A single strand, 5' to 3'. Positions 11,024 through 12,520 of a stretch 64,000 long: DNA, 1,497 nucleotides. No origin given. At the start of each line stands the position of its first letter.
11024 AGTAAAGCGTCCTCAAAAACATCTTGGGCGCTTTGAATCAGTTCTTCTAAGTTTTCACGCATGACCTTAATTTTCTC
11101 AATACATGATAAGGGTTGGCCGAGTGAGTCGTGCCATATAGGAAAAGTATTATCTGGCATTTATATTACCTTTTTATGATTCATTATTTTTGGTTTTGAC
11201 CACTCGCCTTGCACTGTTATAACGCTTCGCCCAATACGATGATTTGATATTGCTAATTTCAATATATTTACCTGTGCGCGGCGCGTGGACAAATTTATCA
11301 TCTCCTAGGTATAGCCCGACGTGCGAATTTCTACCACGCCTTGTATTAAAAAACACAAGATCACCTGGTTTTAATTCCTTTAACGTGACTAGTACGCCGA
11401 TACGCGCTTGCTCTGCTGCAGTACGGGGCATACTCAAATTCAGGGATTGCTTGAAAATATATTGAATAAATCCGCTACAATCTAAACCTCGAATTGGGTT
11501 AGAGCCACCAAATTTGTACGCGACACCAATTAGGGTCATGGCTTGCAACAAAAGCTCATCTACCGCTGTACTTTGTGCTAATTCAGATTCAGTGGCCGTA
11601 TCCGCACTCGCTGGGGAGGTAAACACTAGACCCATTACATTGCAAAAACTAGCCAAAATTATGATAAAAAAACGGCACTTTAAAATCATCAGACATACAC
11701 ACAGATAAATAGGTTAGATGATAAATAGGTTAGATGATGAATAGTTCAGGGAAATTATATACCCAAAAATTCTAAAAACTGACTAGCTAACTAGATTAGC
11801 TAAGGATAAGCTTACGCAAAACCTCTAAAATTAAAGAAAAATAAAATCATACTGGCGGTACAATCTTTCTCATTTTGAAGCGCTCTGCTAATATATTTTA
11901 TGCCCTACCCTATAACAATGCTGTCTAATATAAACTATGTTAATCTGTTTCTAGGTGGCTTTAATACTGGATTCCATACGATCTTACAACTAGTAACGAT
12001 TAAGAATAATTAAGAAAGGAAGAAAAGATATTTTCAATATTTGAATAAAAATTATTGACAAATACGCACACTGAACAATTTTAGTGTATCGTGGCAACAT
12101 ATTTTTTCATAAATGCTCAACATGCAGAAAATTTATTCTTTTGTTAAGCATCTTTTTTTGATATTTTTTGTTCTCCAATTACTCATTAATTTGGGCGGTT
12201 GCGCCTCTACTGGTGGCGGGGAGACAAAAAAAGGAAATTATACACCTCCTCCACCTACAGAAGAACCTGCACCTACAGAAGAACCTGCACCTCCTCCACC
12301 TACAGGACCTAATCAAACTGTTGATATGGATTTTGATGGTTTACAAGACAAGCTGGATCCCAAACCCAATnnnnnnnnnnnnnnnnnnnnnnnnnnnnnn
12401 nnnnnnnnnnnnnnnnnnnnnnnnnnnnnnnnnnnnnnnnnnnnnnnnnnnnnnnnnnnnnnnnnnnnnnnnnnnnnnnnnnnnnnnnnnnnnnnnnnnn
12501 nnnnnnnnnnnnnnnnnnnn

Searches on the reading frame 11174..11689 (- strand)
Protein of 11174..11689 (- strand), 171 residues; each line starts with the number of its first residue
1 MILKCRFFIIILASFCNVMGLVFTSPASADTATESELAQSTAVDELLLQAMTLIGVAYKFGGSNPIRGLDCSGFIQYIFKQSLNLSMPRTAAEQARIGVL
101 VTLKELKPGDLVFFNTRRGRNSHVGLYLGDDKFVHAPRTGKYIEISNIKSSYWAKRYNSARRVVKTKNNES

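Call 9: find_encoding_contigs(protein=window:11174-11689:-, flank=4000, max_places=10)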
Protein window:11174-11689:- (171 aa): no gene with exactly this product is on record in the collection.

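Call 11: find_related_loci(query=window:11174-11689:-, collection=genome_contigs, flank=6000)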
Query window:11174-11689:- (171 aa) in genome_contigs; peptide patterns used: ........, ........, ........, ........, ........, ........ (x = any residue, [..] = any of these).
265 stretches matched a pattern; 80 encode a relative of the query (tblastn E <= 1e-3); 80 distinct loci.
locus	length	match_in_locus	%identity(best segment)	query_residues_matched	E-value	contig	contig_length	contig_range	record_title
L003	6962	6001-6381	62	42-168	1e-54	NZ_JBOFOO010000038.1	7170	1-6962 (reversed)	MAG: Craterilacuibacter sp. isolate WFFMC_MAG_260 k139_8814_flag=0_multi=6.3642_len=7170, whole genome shotgun sequence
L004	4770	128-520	60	33-163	3e-54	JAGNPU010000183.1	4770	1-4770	MAG: Neisseriaceae bacterium isolate Go_Leine_bin_75 Go_Leine_18006_length_4770_cov_4.545768, whole genome shotgun seque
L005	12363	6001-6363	64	43-163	2e-53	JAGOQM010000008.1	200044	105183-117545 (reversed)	MAG: Neisseriaceae bacterium isolate Go_SlPrim_bin_115 Go_SlPrim_9_length_200044_cov_45.723260, whole genome shotgun seq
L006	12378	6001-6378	57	40-165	1e-49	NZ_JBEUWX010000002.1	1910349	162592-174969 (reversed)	Dentiradicibacter hellwigii strain Wk13 ctg.s1.000000F, whole genome shotgun sequence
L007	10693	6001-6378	57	40-165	2e-49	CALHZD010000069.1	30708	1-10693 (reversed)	MAG TPA_asm: uncultured Propionivibrio sp. isolate ERR589360_bin.92_CONCOCT_v1.1_MAG genome assembly, contig: ERZ772774.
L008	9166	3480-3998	45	2-164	6e-47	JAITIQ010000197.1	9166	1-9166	MAG: Accumulibacter sp. isolate Pcl387_bin123 k119_2686659, whole genome shotgun sequence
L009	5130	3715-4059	58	50-164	7e-45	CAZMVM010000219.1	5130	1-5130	MAG TPA_asm: uncultured Pigmentiphaga sp. isolate SRP268622_co1_293 genome assembly, contig: NODE_40983_length_5130_cov_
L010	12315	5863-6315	48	14-163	1e-43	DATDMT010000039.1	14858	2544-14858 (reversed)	MAG TPA_asm: Rhodocyclaceae bacterium isolate SMAG_U418 k141_137901, whole genome shotgun sequence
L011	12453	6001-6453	46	10-163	9e-43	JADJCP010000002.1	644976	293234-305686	MAG: Hydrogenophilales bacterium isolate Aved_18-Q3-R54-62_BATAC.570 tig00005509-10-6448800, whole genome shotgun sequen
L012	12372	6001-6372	52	41-164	1e-42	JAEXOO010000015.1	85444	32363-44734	MAG: Proteobacteria bacterium isolate OH_HBrB_144 k127_1929736, whole genome shotgun sequence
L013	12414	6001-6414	49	26-163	2e-42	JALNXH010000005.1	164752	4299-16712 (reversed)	MAG: Rhodocyclaceae bacterium isolate SO_2016_LW3 bin 42 scaffold00121_LW162_2016, whole genome shotgun sequence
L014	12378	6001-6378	51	46-171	4e-42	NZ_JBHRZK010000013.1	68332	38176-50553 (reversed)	Alcaligenes aquatilis strain CCUG 50924 idba_K_17_124_22_13, whole genome shotgun sequence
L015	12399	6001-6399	51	33-164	2e-42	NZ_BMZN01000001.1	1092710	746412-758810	Alcaligenes pakistanensis strain KCTC 42083 sequence01, whole genome shotgun sequence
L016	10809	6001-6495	44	9-170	4e-42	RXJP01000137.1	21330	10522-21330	MAG: Rhodocyclaceae bacterium isolate AWTP1-18 sample_65_scaffold_509, whole genome shotgun sequence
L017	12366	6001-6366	52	50-171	1e-41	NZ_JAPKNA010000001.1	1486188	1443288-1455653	Alcaligenes parafaecalis strain DSM 13975 RM15_1, whole genome shotgun sequence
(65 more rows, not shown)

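Call 12: find_homologous_proteins(query=window:11174-11689:-, max_evalue=1e-30)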
Query window:11174-11689:- (171 aa): 2796 proteins with E <= 1e-30 among 3174 candidates; the best 120 are listed.
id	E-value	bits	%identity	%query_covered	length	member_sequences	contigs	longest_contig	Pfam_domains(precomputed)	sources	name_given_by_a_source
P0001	2.3e-87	308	84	100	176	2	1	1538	PF00877.26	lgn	-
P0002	2.1e-59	218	61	98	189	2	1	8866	PF00877.26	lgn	-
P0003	2.4e-59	217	61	98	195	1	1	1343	PF00877.26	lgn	-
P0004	2.8e-59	217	62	98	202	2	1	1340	PF00877.26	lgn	-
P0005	3.3e-56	207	61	92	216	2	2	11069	PF00877.26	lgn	-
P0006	2.1e-51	192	99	54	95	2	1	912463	PF00877.26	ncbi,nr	ncbi:MAG: C40 family peptidase [Neisseriales bacterium]|nr:MAG: C40 family peptidase [Neisseriales b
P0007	1.1e-50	189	54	94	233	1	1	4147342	PF00877.26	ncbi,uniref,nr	ncbi:C40 family peptidase [Vogesella sp. LIG4]|uniref:C40 family peptidase n=1 Tax=Vogesella sp. LIG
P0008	2.3e-50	188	66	75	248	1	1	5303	PF00877.26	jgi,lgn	-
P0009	3.3e-50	188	66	73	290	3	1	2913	PF00877.26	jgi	-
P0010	3.4e-50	188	66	73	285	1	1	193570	PF00877.26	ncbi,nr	ncbi:C40 family peptidase [Neisseriaceae bacterium JH1-16]|nr:C40 family peptidase [Neisseriaceae ba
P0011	4.7e-50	187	59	81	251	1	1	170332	PF00877.26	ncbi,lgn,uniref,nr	ncbi:C40 family peptidase [Vogesella oryzae]|uniref:C40 family peptidase n=1 Tax=Vogesella oryzae Ta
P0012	6.4e-50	187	61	81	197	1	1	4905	PF00877.26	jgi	jgi:cell wall-associated NlpC family hydrolase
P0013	9.1e-50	186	53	94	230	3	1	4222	PF00877.26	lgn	-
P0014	1.0e-49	186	64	75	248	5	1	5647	PF00877.26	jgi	jgi:hypothetical protein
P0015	1.7e-49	185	61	82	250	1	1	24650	PF00877.26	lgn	-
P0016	3.2e-49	184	53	96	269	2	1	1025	PF00877.26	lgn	-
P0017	3.3e-49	184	54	94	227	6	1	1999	PF00877.26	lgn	-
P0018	4.5e-49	184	57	86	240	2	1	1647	PF00877.26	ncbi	-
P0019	6.6e-49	183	59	81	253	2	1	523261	PF00877.26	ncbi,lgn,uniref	ncbi:NlpC/P60 family protein [Vogesella sp. GCM10023246]|uniref:NlpC/P60 family protein n=1 Tax=Voge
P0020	6.8e-49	183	58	82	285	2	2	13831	PF00877.26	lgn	-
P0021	1.0e-48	183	60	81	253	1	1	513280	PF00877.26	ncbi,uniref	ncbi:C40 family peptidase [Vogesella facilis]|uniref:C40 family peptidase n=1 Tax=Vogesella facilis 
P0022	1.2e-48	183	65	73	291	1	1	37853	PF00877.26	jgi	-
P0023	1.2e-48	183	52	98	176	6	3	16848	PF00877.26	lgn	-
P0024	1.2e-48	183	54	94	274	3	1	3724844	PF00877.26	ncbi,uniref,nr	ncbi:C40 family peptidase [Vogesella sp. XCS3]|uniref:C40 family peptidase n=1 Tax=Vogesella sp. XCS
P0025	1.9e-48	182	54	94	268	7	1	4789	PF00877.26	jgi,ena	jgi:hypothetical protein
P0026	1.9e-48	182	54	94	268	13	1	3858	PF00877.26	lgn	-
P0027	2.1e-48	182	66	73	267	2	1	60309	PF00877.26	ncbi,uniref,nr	ncbi:hypothetical protein GCM10011289_34640 [Paludibacterium paludis]|uniref:NlpC/P60 domain-contain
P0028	2.3e-48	182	58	84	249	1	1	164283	PF00877.26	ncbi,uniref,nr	ncbi:C40 family peptidase [Chromobacterium violaceum]|uniref:C40 family peptidase n=1 Tax=Chromobact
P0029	2.4e-48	182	53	97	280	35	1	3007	PF00877.26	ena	-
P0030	2.5e-48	182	58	83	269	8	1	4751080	PF00877.26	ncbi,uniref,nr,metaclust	ncbi:conserved hypothetical protein [Chromobacterium violaceum ATCC 12472]|uniref:NlpC/P60 domain-co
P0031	3.4e-48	181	64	71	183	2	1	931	PF00877.26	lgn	-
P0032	3.5e-48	181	57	88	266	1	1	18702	PF00877.26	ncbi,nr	ncbi:NlpC/P60 family protein [Aquitalea sp. S1-19]|nr:NlpC/P60 family protein [Aquitalea sp. S1-19]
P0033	4.0e-48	181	59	81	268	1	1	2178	PF00877.26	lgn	-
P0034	5.0e-48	181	58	82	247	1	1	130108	PF00877.26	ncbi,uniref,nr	ncbi:C40 family peptidase [Chromobacterium alticapitis]|uniref:Peptidoglycan endopeptidase n=1 Tax=C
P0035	5.8e-48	180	54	94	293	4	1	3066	PF00877.26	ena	-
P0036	6.3e-48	180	52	96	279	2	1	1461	PF00877.26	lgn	-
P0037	6.4e-48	180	60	78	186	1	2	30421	PF00877.26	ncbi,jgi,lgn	jgi:cell wall-associated NlpC family hydrolase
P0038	7.0e-48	180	63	71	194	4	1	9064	PF00877.26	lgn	-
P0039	7.2e-48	180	56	89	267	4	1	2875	PF00877.26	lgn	-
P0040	1.0e-47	180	65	73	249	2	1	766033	PF00877.26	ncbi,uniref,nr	ncbi:C40 family peptidase [Craterilacuibacter sp. RT1T]|uniref:C40 family peptidase n=1 Tax=Crateril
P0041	1.1e-47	180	65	73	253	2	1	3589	PF00877.26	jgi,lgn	jgi:hypothetical protein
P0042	1.7e-47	179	65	73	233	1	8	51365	PF00877.26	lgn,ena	-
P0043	1.8e-47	179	60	82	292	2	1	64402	PF00877.26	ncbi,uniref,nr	ncbi:C40 family peptidase [Crenobacter sp. SG2303]|uniref:C40 family peptidase n=1 Tax=Crenobacter o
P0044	2.0e-47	179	49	97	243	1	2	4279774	PF00877.26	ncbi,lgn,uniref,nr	ncbi:C40 family peptidase [Chromobacterium paludis]|uniref:NlpC/P60 family protein n=1 Tax=Chromobac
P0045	2.0e-47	179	57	78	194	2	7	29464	PF00877.26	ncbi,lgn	-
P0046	2.4e-47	178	53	95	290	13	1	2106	PF00877.26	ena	-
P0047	2.5e-47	178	58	80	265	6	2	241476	PF00877.26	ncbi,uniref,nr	ncbi:C40 family peptidase [Chromobacterium subtsugae]|uniref:C40 family peptidase n=2 Tax=Chromobact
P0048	2.5e-47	178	66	71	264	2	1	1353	PF00877.26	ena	-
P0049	2.6e-47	178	52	96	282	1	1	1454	PF00877.26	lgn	-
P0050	3.0e-47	178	51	97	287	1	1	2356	PF00877.26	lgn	-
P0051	3.0e-47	178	51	97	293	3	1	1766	PF00877.26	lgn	-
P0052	3.0e-47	178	49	97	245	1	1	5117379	PF00877.26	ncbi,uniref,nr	ncbi:C40 family peptidase [Chromobacterium sp. IIBBL 290-4]|uniref:C40 family peptidase n=1 Tax=Chro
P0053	3.1e-47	178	50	97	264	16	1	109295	PF00877.26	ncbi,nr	ncbi:C40 family peptidase [Chromobacterium vaccinii]|nr:C40 family peptidase [Chromobacterium vaccin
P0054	3.5e-47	178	48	97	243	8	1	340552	PF00877.26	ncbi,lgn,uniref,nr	ncbi:glycoside hydrolase [Chromobacterium amazonense]|uniref:Glycoside hydrolase n=1 Tax=Chromobacte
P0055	3.7e-47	178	62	74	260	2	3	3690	PF00877.26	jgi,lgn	jgi:hypothetical protein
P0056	4.0e-47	178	51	96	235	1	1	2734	PF00877.26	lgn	-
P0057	4.1e-47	178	52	96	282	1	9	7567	PF00877.26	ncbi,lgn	-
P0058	4.1e-47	178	52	96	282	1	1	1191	PF00877.26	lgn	-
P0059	4.2e-47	178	51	97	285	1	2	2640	PF00877.26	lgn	-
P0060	4.4e-47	178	52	96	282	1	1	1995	PF00877.26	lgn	-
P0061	5.2e-47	177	65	71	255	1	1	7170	PF00877.26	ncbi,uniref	ncbi:NlpC/P60 family protein [Craterilacuibacter sp.]|uniref:C40 family peptidase n=1 Tax=Craterilac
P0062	5.3e-47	177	65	73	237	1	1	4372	PF00877.26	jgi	jgi:cell wall-associated NlpC family hydrolase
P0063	5.7e-47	177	59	82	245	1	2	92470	PF00877.26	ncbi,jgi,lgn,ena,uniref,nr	ncbi:MAG: C40 family peptidase [Paludibacterium sp.]|uniref:C40 family peptidase n=1 Tax=Paludibacte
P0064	5.9e-47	177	63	73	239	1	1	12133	PF00877.26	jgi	jgi:hypothetical protein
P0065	6.3e-47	177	51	96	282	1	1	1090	PF00877.26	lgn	-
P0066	6.4e-47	177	51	96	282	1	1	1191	PF00877.26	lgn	-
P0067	6.8e-47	177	55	85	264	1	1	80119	PF00877.26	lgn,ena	-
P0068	7.9e-47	177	51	96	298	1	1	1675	PF00877.26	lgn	-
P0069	8.1e-47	177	55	86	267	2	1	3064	PF00877.26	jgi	-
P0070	8.1e-47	177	64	76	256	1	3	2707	PF00877.26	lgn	-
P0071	8.7e-47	177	49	97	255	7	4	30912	PF00877.26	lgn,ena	-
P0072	9.6e-47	176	56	85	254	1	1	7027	PF00877.26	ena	-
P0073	9.7e-47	176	62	73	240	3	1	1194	PF00877.26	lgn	-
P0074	1.0e-46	176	51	94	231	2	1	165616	PF00877.26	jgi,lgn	-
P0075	1.1e-46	176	58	82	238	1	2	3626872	PF00877.26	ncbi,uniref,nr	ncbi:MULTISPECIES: C40 family peptidase [unclassified Paludibacterium]|uniref:C40 family peptidase n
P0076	1.1e-46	176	51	96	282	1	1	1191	PF00877.26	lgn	-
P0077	1.1e-46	176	64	73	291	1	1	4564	PF00877.26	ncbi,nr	ncbi:MAG: C40 family peptidase [Pseudogulbenkiania sp.]|nr:C40 family peptidase [Pseudogulbenkiania 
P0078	1.2e-46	176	60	75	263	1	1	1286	PF00877.26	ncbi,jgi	jgi:hypothetical protein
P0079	1.8e-46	176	51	96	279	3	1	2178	PF00877.26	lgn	-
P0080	1.9e-46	175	50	97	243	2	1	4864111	PF00877.26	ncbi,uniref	ncbi:C40 family peptidase [Chromobacterium sp. CV08]|uniref:C40 family peptidase n=1 Tax=Chromobacte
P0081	2.0e-46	175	52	97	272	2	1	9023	PF00877.26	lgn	-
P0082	2.8e-46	175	48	100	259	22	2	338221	PF00877.26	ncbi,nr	ncbi:C40 family peptidase [Chromobacterium alkanivorans]|nr:C40 family peptidase [Chromobacterium al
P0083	2.9e-46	175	60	76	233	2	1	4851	PF00877.26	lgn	-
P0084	3.0e-46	175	48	97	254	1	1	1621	PF00877.26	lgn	-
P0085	3.0e-46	175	48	97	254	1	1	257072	PF00877.26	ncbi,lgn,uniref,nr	ncbi:C40 family peptidase [Chromobacterium haemolyticum]|uniref:C40 family peptidase n=1 Tax=Chromob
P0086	3.2e-46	175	64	73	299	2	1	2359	PF00877.26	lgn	-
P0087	3.6e-46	175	55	85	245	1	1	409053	PF00877.26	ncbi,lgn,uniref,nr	ncbi:C40 family peptidase [Paludibacterium purpuratum]|uniref:Cell wall-associated NlpC family hydro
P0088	5.0e-46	174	64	73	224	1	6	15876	PF00877.26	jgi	jgi:cell wall-associated NlpC family hydrolase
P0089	8.5e-46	173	61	74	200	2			PF00877.26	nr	nr:C40 family peptidase [Chromobacterium sp. ASV5]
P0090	1.3e-45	173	51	99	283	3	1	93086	PF00877.26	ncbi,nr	ncbi:C40 family peptidase [Crenobacter luteus]|nr:C40 family peptidase [Crenobacter luteus]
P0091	1.4e-45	173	48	97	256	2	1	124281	PF00877.26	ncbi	-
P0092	2.2e-45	172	62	73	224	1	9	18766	PF00877.26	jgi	jgi:cell wall-associated NlpC family hydrolase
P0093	4.2e-45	171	60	74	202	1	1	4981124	PF00877.26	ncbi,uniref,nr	ncbi:C40 family peptidase [Chromobacterium haemolyticum]|uniref:C40 family peptidase n=1 Tax=Chromob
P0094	4.3e-45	171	56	81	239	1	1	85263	PF00877.26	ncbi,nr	ncbi:C40 family peptidase [Neisseriaceae bacterium TC5R-5]|nr:C40 family peptidase [Neisseriaceae ba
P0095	5.7e-45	171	50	96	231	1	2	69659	PF00877.26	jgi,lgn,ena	jgi:cell wall-associated NlpC family hydrolase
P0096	8.3e-45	170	47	99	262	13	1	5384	PF00877.26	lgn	-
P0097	1.2e-44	170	47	99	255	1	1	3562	PF00877.26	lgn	-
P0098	1.6e-44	169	50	91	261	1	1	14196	PF00877.26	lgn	-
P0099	2.2e-44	169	47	99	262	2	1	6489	PF00877.26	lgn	-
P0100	2.3e-44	169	47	99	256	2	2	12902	PF00877.26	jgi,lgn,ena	jgi:hypothetical protein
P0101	2.3e-44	169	48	97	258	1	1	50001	PF00877.26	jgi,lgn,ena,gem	-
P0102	2.5e-44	169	51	85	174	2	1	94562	PF00877.26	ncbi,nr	ncbi:MAG: C40 family peptidase, partial [Neisseria sp.]|nr:C40 family peptidase [Neisseria sp.]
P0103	2.7e-44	168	47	99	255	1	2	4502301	PF00877.26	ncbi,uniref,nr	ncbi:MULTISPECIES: C40 family peptidase [Aquitalea]|uniref:C40 family peptidase n=1 Tax=Aquitalea Ta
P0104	2.9e-44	168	54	84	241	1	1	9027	PF00877.26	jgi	jgi:hypothetical protein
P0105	3.1e-44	168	47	99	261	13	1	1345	PF00877.26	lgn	-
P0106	3.5e-44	168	47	99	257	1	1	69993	PF00877.26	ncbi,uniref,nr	ncbi:C40 family peptidase [Aquitalea sp. LB_tupeE]|uniref:C40 family peptidase n=1 Tax=Aquitalea sp.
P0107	4.8e-44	168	46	98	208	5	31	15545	PF00877.26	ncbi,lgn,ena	-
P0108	6.0e-44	167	48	95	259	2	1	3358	PF00877.26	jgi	jgi:hypothetical protein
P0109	6.4e-44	167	48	94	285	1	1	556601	PF00877.26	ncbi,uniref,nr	ncbi:C40 family peptidase [Jeongeupia chitinilytica]|uniref:NlpC/P60 domain-containing protein n=1 T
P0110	6.6e-44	167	47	95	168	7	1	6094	PF00877.26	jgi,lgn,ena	-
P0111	7.0e-44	167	48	99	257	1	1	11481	PF00877.26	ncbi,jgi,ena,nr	ncbi:MAG: C40 family peptidase [Aquitalea sp.]|nr:C40 family peptidase [Aquitalea sp.]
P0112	7.7e-44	167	59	70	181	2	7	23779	PF00877.26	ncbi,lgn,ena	-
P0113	7.8e-44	167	57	80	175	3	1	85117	PF00877.26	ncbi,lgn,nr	ncbi:MAG: C40 family peptidase [Neisseria sp.]|nr:C40 family peptidase [Neisseria sp.]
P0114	7.9e-44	167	46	99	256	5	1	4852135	PF00877.26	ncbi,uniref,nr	ncbi:C40 family peptidase [Aquitalea magnusonii]|uniref:C40 family peptidase n=1 Tax=Aquitalea magnu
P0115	9.4e-44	167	54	82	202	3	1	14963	PF00877.26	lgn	-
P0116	1.0e-43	167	59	72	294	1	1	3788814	PF00877.26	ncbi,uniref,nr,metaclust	ncbi:C40 family peptidase [Jeongeupia sp. USM3]|uniref:C40 family peptidase n=1 Tax=Jeongeupia sp. U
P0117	1.1e-43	166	46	99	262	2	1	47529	PF00877.26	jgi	jgi:hypothetical protein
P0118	1.1e-43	166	54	82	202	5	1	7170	PF00877.26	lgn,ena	-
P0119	1.1e-43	166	46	99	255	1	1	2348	PF00877.26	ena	-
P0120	1.1e-43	166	46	99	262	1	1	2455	PF00877.26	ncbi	-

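Call 13: find_encoding_contigs(protein=P0006, flank=10000, max_places=10)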
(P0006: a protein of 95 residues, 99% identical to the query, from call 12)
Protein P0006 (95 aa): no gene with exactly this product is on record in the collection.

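Call 14: find_encoding_contigs(protein=P0001, flank=10000, max_places=10)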
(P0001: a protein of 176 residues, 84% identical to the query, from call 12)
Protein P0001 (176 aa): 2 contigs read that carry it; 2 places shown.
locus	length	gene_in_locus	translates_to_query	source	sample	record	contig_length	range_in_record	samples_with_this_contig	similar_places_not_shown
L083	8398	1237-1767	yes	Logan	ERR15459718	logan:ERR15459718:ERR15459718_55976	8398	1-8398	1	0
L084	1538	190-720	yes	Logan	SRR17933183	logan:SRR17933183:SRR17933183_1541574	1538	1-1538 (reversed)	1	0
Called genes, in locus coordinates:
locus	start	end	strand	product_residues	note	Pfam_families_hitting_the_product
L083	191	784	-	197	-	-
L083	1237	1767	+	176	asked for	PF00877:NLPC_P60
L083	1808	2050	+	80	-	-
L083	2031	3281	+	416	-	PF12704:MacB_PCD, PF02687:FtsX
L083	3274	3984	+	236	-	PF00005:ABC_tran, PF02463:SMC_N (faint)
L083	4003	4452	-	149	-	PF01281:Ribosomal_L9_N, PF03948:Ribosomal_L9_C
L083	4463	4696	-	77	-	PF01084:Ribosomal_S18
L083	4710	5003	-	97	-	PF22657:SSB_1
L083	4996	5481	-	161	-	PF01250:Ribosomal_S6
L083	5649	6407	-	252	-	PF08032:SpoU_sub_bind, PF00588:SpoU_methylase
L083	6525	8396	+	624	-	?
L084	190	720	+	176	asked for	PF00877:NLPC_P60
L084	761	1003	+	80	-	-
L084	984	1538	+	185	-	?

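Call 29: search_protein_families(library=pfam, proteins=[window:11174-11689:-, L083:191-784:-], max_evalue=0.01)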
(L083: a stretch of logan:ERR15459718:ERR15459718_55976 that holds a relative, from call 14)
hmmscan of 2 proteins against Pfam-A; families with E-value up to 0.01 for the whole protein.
window:11174-11689:- (171 aa): 2 families
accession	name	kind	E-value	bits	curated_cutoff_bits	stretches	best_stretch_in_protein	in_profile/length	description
PF00877.26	NLPC_P60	-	2e-31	108.5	23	1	55-162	1-105/105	NlpC/P60 family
PF04970.19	LRAT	-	0.0043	17.8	24.3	1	105-148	2-43/120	Lecithin retinol acyltransferase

L083:191-784:- (197 aa): 0 families

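Call 32: find_encoding_contigs(protein=P0121, flank=10000, max_places=10)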
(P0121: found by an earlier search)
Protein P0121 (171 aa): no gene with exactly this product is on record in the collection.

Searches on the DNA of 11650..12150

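Call 38: search_rna_families(source=window, start=11650, end=12150, threshold=evalue, max_evalue=1)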
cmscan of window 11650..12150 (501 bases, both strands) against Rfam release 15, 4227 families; matches with E-value up to 1: 0.
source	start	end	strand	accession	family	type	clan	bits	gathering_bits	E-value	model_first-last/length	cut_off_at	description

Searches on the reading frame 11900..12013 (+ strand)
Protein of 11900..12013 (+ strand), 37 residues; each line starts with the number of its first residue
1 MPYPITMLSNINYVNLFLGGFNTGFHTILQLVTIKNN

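Call 25: find_encoding_contigs(protein=window:11900-12013:+, flank=3000)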
Protein window:11900-12013:+ (37 aa): no gene with exactly this product is on record in the collection.

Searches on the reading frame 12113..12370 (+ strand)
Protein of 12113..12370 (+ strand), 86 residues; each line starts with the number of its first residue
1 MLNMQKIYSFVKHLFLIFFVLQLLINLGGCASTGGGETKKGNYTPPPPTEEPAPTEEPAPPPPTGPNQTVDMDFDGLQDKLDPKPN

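Call 49: find_homologous_proteins(query=window:12113-12370:+, max_evalue=0.001)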
Query seq(86 aa): 26 candidates shared short words with the query, none scored E <= 0.001.
